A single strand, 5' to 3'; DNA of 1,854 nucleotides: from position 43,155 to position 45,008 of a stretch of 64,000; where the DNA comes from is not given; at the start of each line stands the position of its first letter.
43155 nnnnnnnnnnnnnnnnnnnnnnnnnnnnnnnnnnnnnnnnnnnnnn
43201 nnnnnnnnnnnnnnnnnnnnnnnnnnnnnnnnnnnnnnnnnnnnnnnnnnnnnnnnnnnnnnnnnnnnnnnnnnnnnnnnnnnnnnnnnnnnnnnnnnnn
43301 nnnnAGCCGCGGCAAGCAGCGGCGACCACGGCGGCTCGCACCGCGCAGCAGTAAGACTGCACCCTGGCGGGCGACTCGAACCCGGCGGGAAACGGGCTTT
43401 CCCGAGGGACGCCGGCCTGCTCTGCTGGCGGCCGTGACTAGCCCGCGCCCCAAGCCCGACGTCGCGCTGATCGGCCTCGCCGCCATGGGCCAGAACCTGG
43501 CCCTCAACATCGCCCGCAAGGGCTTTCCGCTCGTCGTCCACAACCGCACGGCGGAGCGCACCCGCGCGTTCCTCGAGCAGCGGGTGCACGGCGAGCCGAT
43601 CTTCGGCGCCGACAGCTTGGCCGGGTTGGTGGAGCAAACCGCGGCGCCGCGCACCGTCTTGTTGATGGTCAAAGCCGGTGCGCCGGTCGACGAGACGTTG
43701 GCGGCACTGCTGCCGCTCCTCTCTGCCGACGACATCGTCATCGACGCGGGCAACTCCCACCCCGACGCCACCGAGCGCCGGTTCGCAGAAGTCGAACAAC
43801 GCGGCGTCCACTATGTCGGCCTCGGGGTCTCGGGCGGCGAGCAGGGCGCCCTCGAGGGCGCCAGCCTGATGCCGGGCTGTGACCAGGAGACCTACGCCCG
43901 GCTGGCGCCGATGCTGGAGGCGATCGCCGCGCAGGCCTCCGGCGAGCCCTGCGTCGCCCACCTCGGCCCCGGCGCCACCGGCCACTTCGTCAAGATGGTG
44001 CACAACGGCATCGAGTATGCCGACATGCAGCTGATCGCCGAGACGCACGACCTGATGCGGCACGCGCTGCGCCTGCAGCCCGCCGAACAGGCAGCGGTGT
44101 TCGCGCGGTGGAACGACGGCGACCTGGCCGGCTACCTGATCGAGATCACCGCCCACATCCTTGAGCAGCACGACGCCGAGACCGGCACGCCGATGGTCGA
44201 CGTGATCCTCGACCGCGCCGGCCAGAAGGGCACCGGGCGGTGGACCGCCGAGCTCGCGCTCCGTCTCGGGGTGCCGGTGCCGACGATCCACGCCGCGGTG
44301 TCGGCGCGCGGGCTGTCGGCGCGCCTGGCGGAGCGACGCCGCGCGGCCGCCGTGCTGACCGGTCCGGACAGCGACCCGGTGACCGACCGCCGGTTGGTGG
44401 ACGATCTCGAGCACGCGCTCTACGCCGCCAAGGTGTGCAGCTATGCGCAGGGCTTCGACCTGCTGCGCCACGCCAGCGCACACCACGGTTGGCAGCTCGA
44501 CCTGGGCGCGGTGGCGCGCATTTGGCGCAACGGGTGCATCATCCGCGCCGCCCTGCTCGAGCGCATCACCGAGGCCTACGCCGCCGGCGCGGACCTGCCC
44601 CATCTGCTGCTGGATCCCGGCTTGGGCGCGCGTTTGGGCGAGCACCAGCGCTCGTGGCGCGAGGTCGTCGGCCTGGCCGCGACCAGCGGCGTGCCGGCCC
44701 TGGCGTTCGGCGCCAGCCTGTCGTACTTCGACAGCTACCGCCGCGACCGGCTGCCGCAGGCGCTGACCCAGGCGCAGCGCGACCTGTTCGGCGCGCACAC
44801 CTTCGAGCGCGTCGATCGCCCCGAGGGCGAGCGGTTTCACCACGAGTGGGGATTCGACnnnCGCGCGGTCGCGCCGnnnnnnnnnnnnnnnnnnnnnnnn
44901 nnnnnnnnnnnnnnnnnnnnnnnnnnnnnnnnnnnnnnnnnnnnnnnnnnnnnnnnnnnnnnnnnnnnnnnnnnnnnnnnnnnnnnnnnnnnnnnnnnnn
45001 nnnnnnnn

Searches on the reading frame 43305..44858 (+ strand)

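Call 73: search_protein_families(library=pfam, proteins=[window:43305-44858:+], max_evalue=0.00001)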
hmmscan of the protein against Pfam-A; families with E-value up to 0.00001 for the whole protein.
window:43305-44858:+ (518 aa): 2 families
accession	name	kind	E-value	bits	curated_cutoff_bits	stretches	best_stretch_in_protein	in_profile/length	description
PF00393.24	6PGD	-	8.2e-117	390.2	27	1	226-515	1-290/290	6-phosphogluconate dehydrogenase, C-terminal domain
PF03446.21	NAD_binding_2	-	4e-44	150.9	21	1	52-218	1-157/161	NAD binding domain of 6-phosphogluconate dehydrogenase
